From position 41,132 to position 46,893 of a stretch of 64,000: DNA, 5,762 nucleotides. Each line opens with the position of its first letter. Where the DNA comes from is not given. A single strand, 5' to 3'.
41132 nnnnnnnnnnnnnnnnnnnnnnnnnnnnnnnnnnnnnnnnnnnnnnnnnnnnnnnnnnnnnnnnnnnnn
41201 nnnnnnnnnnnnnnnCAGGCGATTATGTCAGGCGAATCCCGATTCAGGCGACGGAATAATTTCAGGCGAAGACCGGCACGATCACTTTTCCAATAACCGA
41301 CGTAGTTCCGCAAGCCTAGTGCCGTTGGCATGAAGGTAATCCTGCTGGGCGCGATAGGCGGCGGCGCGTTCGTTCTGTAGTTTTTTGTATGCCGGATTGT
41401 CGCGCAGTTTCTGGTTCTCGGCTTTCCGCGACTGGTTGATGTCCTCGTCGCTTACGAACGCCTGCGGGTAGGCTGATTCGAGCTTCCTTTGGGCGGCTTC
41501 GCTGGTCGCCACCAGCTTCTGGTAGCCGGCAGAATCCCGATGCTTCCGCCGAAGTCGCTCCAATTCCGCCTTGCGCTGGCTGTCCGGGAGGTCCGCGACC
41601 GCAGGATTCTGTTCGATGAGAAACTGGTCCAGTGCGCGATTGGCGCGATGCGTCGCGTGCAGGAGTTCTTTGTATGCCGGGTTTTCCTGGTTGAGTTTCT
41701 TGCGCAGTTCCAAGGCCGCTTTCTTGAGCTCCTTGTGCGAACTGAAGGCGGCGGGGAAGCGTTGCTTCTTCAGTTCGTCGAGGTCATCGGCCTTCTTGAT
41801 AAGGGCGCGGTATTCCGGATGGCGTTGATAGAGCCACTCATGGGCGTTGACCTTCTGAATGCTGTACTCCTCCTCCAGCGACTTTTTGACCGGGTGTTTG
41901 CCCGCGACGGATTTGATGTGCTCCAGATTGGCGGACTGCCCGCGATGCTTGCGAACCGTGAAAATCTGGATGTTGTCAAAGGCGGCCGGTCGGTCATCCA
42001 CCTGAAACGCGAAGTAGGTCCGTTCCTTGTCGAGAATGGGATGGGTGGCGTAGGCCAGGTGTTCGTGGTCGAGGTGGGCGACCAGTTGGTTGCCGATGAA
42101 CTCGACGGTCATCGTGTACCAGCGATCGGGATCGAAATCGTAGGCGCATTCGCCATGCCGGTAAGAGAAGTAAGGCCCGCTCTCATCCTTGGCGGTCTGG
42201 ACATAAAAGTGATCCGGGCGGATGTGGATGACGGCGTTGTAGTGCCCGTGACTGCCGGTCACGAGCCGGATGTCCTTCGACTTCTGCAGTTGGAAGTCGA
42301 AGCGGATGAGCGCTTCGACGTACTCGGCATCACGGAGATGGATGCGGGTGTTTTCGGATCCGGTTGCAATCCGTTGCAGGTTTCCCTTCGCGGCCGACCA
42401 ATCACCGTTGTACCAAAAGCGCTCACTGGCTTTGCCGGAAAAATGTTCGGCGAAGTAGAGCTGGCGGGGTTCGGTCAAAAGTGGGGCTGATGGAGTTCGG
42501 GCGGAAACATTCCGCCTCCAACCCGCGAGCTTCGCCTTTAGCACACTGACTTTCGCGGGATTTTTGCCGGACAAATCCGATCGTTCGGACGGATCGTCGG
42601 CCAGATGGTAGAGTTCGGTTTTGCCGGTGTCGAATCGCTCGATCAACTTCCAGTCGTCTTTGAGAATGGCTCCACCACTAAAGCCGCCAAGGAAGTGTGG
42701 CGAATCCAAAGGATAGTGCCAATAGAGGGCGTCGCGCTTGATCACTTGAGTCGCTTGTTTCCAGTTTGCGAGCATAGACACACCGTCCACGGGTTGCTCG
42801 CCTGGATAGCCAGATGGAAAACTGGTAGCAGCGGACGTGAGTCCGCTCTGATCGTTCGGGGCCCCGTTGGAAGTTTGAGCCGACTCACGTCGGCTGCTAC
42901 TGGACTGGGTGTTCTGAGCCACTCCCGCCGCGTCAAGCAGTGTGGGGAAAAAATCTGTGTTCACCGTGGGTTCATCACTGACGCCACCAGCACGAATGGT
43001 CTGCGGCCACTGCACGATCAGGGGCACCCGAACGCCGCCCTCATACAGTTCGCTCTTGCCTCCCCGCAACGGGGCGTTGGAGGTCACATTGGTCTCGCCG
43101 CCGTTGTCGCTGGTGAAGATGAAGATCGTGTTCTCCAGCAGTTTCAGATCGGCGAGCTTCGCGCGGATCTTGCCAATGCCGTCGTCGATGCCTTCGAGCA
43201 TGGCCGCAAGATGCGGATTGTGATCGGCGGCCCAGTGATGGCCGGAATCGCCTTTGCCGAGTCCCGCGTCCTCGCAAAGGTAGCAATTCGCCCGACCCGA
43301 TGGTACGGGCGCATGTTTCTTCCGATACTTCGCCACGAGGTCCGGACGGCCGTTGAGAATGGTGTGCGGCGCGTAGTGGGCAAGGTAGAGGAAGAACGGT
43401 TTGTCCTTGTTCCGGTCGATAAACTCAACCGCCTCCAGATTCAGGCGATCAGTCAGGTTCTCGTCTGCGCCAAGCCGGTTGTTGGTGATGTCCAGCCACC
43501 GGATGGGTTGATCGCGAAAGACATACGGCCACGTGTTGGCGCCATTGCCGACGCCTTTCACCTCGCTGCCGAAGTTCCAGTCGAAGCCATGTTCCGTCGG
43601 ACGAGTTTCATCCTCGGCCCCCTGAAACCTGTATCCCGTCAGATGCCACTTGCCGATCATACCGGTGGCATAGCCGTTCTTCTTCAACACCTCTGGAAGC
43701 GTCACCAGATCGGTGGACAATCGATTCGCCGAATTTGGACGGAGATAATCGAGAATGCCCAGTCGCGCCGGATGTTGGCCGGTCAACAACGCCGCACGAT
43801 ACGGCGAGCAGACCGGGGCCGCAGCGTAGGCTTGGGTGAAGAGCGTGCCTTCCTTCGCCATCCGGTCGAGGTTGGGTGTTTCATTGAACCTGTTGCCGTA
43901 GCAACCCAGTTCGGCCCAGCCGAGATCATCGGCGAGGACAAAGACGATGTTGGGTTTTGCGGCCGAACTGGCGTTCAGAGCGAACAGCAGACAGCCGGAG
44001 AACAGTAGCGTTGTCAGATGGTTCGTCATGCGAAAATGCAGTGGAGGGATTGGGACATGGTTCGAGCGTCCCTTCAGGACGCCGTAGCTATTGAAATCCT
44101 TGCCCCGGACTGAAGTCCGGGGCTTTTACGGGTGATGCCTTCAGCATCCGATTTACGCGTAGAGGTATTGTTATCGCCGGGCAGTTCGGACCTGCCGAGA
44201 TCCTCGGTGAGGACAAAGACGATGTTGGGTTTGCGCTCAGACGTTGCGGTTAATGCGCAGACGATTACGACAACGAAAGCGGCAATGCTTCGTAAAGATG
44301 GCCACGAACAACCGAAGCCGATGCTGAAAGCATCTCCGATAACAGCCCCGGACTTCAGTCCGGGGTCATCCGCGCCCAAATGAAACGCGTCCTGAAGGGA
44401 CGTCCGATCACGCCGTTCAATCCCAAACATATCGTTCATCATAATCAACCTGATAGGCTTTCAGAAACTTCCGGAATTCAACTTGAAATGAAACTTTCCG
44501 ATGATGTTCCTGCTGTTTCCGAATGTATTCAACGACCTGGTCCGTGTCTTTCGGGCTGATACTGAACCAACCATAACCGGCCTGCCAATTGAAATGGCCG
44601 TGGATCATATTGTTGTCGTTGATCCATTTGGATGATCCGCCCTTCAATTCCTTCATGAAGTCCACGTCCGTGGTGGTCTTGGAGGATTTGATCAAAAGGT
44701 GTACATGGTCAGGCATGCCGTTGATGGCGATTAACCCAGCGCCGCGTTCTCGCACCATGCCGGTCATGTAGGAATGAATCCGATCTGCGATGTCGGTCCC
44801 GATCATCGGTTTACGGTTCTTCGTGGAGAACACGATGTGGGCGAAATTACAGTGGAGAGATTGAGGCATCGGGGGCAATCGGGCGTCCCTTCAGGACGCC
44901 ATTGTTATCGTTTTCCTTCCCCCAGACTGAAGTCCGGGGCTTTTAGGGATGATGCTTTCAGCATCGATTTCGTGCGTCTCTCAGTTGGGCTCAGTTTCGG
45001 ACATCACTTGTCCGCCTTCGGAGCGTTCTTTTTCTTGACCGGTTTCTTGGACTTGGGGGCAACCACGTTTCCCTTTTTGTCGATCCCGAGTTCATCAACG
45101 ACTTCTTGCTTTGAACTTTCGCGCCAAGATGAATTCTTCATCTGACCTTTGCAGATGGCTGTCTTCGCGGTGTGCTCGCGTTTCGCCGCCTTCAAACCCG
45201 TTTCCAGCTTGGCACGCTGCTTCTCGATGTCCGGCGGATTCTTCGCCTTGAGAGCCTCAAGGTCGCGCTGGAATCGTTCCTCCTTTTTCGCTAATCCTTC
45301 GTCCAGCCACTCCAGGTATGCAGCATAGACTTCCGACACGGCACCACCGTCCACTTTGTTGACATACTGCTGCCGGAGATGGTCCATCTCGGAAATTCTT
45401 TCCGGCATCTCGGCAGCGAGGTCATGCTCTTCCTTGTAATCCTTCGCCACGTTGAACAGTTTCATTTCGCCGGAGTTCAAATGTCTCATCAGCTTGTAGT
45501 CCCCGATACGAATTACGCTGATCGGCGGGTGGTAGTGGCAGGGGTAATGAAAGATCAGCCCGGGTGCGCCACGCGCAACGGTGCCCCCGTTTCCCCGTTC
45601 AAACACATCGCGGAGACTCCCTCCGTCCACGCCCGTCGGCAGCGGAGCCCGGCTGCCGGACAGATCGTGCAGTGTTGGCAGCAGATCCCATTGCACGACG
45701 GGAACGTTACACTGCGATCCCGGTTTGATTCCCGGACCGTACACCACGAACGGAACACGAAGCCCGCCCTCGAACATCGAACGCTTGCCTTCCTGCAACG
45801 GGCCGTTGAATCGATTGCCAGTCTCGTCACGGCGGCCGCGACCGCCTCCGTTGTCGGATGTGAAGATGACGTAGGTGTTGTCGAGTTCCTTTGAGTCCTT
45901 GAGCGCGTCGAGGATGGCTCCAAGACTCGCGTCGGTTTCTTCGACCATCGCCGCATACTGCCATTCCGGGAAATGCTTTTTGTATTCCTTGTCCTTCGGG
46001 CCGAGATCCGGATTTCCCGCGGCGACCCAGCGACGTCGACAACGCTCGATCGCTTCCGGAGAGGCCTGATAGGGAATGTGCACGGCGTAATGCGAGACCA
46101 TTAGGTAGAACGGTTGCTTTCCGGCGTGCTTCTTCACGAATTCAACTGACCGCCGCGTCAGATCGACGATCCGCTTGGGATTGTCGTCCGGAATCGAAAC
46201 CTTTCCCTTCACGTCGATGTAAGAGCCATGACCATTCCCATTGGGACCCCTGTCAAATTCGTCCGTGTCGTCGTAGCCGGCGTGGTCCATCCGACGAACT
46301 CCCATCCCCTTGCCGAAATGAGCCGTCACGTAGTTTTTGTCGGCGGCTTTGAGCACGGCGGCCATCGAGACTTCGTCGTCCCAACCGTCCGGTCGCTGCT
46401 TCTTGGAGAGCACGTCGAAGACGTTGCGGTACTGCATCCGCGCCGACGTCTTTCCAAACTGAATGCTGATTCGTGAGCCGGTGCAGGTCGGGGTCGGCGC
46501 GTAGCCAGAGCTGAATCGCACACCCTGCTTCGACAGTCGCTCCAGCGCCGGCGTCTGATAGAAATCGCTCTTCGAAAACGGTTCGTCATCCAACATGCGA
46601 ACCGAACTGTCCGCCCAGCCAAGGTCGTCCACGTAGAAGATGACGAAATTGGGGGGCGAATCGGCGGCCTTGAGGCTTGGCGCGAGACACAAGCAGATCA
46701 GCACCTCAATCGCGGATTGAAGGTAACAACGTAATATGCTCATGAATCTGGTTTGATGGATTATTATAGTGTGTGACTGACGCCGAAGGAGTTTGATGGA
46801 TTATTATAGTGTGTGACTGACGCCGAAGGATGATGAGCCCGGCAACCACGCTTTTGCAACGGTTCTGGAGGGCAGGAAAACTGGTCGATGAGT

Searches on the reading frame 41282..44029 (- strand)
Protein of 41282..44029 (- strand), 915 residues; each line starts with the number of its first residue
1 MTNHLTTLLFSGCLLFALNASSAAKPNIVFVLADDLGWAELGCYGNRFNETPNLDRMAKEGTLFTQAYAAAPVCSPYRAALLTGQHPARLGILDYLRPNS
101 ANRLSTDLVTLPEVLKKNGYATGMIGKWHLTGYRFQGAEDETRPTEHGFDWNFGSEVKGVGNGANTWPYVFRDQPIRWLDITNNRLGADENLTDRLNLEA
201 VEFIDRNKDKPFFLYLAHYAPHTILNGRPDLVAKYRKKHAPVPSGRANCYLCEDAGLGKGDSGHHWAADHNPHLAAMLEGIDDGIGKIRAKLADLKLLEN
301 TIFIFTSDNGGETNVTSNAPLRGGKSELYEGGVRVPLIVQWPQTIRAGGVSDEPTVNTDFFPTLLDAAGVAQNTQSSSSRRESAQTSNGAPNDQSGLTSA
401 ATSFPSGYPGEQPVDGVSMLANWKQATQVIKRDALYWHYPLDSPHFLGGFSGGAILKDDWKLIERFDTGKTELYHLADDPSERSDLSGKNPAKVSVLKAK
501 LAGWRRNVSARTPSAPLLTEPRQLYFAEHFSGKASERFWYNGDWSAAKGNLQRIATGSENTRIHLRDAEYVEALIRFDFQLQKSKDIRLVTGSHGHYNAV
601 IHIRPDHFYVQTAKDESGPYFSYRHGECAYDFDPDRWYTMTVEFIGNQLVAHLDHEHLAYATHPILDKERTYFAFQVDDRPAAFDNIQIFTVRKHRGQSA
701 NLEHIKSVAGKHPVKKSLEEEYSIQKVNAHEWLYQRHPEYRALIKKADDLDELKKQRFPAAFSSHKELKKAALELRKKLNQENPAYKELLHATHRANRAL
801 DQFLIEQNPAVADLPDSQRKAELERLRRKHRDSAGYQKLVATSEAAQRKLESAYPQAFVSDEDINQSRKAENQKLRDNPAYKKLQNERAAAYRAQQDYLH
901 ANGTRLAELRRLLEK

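Call 9: search_protein_families(library=pfam, proteins=[window:41282-44029:-], max_evalue=0.001)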
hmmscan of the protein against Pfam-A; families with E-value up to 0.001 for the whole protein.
window:41282-44029:- (915 aa): 4 families
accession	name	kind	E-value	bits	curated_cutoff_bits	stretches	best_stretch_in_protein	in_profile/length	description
PF00884.28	Sulfatase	-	9.9e-66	222.5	25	1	26-370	1-301/301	Sulfatase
PF16347.10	SGSH_C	-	2.8e-14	54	29.3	1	327-373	10-56/154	N-sulphoglucosamine sulphohydrolase, C-terminal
PF01663.27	Phosphodiest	-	5.1e-09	36.6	23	1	46-314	15-224/342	Type I phosphodiesterase / nucleotide pyrophosphatase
PF06439.18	3keto-disac_hyd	-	0.00039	20.9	26.8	1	541-689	23-186/187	3-keto-disaccharide hydrolase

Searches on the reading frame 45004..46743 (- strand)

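Call 9: search_protein_families(library=pfam, proteins=[window:45004-46743:-], max_evalue=0.001)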
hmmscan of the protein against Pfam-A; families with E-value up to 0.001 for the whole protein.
window:45004-46743:- (579 aa): 3 families
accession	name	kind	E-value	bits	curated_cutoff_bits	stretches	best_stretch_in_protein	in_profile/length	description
PF00884.28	Sulfatase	-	8e-35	121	25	1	31-363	1-300/301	Sulfatase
PF16347.10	SGSH_C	-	4.2e-08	33.9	29.3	1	320-445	8-134/154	N-sulphoglucosamine sulphohydrolase, C-terminal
PF01663.27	Phosphodiest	-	0.00029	21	23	0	248-331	178-249/342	Type I phosphodiesterase / nucleotide pyrophosphatase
